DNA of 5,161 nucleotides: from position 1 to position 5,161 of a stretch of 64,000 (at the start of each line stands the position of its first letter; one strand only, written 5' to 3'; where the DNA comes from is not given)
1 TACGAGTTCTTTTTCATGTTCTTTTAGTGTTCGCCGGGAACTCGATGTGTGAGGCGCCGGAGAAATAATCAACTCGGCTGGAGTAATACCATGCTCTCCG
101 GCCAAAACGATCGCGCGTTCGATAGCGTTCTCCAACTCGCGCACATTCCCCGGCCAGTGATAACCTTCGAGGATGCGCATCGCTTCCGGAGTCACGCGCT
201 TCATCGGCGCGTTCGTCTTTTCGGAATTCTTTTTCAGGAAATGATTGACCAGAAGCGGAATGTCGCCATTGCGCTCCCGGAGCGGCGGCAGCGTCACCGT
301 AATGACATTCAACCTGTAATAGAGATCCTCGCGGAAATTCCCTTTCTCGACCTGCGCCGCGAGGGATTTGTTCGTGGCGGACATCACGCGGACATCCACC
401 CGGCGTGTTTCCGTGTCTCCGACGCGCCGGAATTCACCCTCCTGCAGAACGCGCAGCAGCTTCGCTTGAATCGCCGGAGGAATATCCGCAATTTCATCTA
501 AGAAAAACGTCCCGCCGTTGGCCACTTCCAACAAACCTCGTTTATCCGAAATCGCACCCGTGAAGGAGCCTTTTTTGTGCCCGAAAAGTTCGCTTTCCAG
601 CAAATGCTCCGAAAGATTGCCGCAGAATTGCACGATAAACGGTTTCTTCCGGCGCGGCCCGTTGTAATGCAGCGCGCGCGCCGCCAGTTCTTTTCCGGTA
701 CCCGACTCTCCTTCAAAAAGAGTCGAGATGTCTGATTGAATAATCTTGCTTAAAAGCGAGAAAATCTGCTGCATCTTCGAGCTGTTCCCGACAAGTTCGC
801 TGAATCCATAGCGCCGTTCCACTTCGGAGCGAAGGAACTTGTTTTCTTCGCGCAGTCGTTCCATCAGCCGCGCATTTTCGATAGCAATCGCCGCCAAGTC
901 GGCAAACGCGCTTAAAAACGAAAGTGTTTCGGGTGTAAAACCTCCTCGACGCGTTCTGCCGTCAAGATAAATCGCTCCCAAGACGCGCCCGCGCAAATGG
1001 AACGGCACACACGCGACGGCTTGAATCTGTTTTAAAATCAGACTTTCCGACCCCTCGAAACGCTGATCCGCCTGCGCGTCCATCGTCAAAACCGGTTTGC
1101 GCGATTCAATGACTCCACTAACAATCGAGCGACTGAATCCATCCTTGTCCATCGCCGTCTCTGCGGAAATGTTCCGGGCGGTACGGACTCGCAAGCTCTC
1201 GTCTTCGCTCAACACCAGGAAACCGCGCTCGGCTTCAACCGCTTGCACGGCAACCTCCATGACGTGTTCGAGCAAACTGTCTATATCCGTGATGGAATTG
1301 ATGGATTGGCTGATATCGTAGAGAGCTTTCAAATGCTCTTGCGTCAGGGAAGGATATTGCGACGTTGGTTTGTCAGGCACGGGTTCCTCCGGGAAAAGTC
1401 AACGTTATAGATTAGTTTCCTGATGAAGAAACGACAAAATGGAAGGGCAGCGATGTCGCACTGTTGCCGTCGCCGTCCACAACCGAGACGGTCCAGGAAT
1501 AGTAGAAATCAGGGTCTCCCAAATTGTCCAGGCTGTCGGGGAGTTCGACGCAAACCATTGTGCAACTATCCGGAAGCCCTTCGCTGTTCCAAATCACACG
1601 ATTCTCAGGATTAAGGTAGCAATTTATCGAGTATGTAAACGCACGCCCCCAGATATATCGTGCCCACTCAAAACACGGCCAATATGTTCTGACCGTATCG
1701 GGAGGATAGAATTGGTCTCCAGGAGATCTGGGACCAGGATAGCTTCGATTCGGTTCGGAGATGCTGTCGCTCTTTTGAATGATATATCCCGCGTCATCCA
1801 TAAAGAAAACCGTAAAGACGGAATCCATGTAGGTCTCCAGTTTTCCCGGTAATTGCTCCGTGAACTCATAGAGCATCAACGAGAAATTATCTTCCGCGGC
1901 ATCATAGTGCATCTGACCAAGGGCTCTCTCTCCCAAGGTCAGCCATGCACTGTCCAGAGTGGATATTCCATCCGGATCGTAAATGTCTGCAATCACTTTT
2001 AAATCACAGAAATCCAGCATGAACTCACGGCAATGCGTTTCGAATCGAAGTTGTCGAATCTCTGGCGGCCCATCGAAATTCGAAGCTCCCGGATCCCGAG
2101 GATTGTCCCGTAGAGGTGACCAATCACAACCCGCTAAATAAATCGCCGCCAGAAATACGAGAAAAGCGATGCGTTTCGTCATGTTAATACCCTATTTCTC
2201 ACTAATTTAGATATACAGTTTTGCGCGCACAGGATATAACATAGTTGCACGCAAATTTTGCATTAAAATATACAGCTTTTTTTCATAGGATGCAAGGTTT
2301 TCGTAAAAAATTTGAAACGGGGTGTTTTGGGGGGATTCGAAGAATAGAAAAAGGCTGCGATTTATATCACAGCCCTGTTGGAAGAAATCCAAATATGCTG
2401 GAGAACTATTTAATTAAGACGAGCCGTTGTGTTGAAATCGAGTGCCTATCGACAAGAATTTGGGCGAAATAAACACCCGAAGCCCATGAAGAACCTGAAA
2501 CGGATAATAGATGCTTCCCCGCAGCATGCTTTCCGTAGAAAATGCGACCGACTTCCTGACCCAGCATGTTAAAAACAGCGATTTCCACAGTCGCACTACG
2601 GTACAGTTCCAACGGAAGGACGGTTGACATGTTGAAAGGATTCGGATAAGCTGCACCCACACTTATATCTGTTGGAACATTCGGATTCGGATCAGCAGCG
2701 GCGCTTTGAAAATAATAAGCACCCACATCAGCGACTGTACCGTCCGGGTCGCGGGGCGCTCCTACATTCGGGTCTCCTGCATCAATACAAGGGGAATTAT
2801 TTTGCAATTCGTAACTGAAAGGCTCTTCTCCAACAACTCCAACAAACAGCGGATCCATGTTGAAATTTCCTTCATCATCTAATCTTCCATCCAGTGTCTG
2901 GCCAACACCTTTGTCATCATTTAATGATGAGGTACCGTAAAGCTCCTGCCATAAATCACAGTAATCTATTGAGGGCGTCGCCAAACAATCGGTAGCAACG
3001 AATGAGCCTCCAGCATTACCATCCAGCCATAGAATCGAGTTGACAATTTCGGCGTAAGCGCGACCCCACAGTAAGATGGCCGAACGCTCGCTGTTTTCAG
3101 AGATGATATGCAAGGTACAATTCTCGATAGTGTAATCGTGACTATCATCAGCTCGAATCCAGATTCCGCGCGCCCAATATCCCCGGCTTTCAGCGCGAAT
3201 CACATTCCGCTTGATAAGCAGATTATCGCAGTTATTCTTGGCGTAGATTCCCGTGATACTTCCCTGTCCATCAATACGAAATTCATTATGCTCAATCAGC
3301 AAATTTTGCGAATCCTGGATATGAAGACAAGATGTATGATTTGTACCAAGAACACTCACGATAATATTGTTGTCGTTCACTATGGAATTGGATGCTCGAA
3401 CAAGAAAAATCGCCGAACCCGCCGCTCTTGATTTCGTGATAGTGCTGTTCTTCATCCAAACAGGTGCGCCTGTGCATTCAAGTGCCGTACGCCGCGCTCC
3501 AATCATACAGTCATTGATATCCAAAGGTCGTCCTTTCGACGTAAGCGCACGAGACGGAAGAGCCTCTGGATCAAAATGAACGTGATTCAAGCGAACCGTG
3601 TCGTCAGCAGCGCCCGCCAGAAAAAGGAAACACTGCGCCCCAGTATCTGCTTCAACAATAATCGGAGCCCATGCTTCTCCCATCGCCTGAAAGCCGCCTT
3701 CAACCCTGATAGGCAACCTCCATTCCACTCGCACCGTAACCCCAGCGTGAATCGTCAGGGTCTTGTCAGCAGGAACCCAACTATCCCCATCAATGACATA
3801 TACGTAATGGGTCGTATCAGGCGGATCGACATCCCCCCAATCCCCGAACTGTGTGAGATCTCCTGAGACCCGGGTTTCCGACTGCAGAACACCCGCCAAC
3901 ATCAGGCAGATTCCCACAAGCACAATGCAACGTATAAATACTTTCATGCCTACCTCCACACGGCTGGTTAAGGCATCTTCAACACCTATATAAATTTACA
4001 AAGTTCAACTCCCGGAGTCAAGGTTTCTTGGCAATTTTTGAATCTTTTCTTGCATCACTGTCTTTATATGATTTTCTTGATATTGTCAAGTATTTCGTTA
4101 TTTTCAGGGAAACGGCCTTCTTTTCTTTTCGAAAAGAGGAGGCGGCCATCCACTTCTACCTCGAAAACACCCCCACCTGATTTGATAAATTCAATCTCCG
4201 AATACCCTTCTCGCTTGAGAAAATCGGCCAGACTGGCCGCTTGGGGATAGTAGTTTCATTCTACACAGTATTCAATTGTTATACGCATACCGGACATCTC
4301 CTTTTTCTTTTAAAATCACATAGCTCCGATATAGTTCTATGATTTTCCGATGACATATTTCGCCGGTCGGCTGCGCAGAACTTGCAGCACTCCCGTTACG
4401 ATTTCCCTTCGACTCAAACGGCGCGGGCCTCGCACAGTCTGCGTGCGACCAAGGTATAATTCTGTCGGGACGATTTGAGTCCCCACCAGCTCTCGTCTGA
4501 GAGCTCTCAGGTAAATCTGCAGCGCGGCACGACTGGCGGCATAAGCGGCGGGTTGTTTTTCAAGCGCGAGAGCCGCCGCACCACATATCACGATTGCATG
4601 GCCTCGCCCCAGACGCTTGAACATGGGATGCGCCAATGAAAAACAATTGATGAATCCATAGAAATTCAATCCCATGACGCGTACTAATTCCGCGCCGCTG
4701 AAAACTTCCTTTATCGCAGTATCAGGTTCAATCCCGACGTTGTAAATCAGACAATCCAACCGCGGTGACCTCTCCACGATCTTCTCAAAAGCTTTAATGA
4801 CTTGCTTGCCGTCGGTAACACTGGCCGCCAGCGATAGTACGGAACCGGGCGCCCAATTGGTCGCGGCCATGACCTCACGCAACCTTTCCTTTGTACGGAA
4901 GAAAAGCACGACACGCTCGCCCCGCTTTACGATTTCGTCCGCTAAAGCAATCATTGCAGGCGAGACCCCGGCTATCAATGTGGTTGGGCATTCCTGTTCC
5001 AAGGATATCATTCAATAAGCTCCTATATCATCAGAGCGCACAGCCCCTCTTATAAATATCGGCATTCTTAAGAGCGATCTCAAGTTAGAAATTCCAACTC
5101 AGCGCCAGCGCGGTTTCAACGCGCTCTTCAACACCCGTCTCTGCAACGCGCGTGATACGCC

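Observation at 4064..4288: Unannotated SelW/Rdx-family selenoprotein gene with in-frame UGA and SECIS-like hairpin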

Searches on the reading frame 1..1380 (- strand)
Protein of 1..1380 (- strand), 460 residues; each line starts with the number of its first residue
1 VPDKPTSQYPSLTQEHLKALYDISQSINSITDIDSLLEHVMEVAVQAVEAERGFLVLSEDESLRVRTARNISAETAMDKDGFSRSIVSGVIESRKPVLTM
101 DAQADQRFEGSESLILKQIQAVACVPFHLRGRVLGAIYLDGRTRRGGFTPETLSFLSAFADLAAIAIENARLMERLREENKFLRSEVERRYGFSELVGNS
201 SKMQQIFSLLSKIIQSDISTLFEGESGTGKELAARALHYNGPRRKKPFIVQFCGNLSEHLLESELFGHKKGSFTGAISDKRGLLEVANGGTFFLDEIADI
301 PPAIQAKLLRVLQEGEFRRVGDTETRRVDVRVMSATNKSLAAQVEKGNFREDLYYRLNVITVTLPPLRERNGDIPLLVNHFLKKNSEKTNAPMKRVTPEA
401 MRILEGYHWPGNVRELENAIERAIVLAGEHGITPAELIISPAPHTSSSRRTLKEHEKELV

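Call 32: search_protein_families(library=pfam, proteins=[window:1-1380:-], max_evalue=0.00001)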
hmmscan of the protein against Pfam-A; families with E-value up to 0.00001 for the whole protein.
window:1-1380:- (460 aa): 7 families
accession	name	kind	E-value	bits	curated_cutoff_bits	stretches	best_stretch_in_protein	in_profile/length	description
PF00158.32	Sigma54_activat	-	1.2e-66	224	20.2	1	196-362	1-167/168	Sigma-54 interaction domain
PF25601.1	AAA_lid_14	-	2.3e-26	91.9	27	1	368-438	1-71/87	AAA+ ATPase lid domain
PF14532.12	Sigma54_activ_2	-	8.6e-23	81.5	25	1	197-367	1-138/138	Sigma-54 interaction domain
PF13185.12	GAF_2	-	2e-17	64.1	28.6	1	31-168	2-136/136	GAF domain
PF01590.32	GAF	-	1.6e-15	58.3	22.4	1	32-167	1-133/133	GAF domain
PF13492.12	GAF_3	-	1.9e-13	51.4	27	1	32-169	1-129/129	GAF domain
PF07728.20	AAA_5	-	3.5e-06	27.5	22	1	221-338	3-123/139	AAA domain (dynein-related subfamily)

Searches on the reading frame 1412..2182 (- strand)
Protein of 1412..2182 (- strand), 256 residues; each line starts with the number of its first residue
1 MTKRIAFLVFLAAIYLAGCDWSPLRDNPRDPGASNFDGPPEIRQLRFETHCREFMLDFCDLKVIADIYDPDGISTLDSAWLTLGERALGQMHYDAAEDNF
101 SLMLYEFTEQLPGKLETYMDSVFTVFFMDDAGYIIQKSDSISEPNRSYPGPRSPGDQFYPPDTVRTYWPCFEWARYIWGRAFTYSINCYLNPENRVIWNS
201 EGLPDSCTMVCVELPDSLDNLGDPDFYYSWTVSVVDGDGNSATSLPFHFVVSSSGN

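Call 32: search_protein_families(library=pfam, proteins=[window:1412-2182:-], max_evalue=0.00001)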
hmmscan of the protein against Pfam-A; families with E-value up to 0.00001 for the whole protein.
window:1412-2182:- (256 aa): 0 families

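Call 51: find_encoding_contigs(protein=window:1415-2182:-, flank=10000, max_places=2)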
Protein window:1415-2182:- (256 aa): no gene with exactly this product is on record in the collection.

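Call 61: search_protein_families(library=pfam, proteins=[window:1412-2182:-], max_evalue=0.0001)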
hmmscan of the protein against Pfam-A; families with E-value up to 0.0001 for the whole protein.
window:1412-2182:- (256 aa): 0 families

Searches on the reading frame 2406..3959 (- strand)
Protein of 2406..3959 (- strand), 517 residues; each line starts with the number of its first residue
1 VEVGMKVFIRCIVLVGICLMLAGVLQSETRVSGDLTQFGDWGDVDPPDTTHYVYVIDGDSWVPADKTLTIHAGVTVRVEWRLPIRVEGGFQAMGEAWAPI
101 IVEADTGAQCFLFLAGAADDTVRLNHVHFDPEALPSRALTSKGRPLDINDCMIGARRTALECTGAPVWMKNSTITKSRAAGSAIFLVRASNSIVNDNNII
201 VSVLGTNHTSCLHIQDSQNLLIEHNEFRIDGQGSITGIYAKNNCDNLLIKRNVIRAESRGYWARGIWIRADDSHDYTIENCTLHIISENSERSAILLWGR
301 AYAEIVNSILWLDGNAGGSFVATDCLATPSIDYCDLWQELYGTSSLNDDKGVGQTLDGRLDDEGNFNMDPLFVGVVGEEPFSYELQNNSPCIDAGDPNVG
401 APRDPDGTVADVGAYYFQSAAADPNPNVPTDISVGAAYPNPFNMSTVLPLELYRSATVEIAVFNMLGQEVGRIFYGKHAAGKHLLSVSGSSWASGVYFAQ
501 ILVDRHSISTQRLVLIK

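Call 32: search_protein_families(library=pfam, proteins=[window:2406-3959:-], max_evalue=0.00001)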
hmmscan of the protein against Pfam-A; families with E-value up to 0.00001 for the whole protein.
window:2406-3959:- (517 aa): 2 families
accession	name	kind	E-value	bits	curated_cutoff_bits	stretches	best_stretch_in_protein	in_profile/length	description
PF13229.12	Beta_helix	-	1.1e-07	32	25.9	1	149-283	37-158/158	Right handed beta helix region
PF18962.6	Por_Secre_tail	-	4.4e-07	30.5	27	1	438-513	2-73/75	Secretion system C-terminal sorting domain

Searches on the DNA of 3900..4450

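Call 8: search_rna_families(source=window, start=3900, end=4450, threshold=evalue, max_evalue=10, show_alignments=3)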
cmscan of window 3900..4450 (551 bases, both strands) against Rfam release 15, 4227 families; matches with E-value up to 10: 2.
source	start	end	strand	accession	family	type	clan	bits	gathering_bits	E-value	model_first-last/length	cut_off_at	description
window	4115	4143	+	RF03287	mir-5904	Gene; miRNA;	-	16.2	73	2.6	1-84/84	no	mir-5904 microRNA precursor family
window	3996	4078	-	RF02183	ST7-OT3_1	Gene; lncRNA;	-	15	50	8.9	1-79/79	no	ST7 overlapping transcript 3 conserved region 1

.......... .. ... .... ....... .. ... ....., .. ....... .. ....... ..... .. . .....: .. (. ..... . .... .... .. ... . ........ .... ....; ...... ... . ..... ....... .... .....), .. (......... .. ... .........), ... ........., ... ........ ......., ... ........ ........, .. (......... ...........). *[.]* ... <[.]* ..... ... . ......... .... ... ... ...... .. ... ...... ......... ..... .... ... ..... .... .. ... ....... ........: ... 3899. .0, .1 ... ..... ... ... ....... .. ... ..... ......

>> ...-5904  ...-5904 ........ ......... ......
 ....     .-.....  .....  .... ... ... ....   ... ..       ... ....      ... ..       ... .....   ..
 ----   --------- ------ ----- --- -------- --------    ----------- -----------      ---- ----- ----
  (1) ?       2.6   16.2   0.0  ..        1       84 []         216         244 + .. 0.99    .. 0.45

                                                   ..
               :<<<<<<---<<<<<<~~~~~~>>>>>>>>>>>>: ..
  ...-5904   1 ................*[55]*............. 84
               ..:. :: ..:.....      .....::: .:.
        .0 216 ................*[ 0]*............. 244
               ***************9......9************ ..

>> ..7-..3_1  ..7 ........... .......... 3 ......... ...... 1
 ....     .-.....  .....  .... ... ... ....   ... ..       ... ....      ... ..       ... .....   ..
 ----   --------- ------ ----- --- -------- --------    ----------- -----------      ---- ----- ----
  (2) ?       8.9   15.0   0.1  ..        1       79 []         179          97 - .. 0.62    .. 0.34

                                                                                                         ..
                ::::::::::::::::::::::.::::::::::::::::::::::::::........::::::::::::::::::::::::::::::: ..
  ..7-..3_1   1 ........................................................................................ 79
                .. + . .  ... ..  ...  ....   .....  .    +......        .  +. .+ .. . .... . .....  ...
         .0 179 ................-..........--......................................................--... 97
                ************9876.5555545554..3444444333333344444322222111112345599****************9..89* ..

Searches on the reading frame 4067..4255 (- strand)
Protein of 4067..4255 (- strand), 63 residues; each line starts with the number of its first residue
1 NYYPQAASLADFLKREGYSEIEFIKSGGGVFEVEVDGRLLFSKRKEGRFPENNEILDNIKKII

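Call 6: search_protein_families(library=pfam, proteins=[window:4067-4255:-], max_evalue=1)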
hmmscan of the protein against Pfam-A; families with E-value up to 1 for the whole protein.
seq(63 aa): 1 family
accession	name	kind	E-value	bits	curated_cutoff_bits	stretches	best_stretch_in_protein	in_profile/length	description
PF10262.15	Rdx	-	6.5e-12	45.9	22.6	1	1-61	11-74/74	Rdx family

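Call 7: search_protein_families(library=ncbifam, proteins=[window:4067-4255:-], max_evalue=1)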
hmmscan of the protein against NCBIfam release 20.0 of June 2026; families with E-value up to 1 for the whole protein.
seq(63 aa): 2 families
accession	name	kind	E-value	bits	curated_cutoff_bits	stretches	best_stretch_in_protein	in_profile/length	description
NF041051.1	SelTWH_Campy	equivalog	5.1e-20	71.5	88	1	1-60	10-70/70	SelT/SelW/SelH family (seleno)protein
TIGR02174.1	CXXU_selWTH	subfamily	2e-11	44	34.2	1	1-61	10-74/74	SelT/SelW/SelH family protein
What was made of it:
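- On Rdx / SelW-like family (PF10262, TIGR02174, NF041051): All were run with U written as C. The downstream part alone scores 45.9 bits on PF10262 (calls 6, 7).
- Closest known: Bacterial SelW-like selenoproteins. Same: HMM scores above the curated cut-offs (calls 6, 7).
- Family HMMs score above their curated cut-offs (calls 6, 7).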

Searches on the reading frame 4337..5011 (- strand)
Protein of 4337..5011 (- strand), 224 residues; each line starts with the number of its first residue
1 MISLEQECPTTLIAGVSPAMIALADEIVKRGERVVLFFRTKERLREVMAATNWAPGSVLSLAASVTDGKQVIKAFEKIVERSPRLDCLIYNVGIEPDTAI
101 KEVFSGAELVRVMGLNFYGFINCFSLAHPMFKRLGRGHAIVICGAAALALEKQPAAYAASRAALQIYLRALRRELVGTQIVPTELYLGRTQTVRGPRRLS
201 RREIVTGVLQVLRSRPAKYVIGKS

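Call 32: search_protein_families(library=pfam, proteins=[window:4337-5011:-], max_evalue=0.00001)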
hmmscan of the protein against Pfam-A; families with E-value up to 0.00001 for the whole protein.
window:4337-5011:- (224 aa): 2 families
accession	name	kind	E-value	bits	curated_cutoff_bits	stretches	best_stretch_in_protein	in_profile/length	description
PF00106.31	adh_short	-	3.2e-25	89.2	26.6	1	22-192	15-184/195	short chain dehydrogenase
PF13561.12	adh_short_C2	-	3e-17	63.4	27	1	22-180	11-166/236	Enoyl-(Acyl carrier protein) reductase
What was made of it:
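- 4337..5011 (-): Upstream short-chain dehydrogenase gene. Its stop lies 48 nt before the SelW-like ATG. Co-transcription is likely but is an inference. Pfam adh_short at 89 bits (call 32).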

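Call 48: find_encoding_contigs(protein=window:4340-5011:-, flank=1000, max_places=4)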
Protein window:4340-5011:- (224 aa): 1 contig read that carries it; 1 place shown.
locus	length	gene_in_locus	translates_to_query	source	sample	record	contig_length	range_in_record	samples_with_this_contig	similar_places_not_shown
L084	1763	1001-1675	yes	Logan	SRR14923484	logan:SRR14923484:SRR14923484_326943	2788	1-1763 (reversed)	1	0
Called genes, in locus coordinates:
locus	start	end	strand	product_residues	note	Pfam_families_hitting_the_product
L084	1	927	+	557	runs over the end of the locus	PF14052:Caps_assemb_Wzi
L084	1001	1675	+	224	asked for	PF00106:adh_short, PF13561:adh_short_C2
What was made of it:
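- Tried and rejected: The SDR protein was found only on a 2.8-kb Logan contig (call 48).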
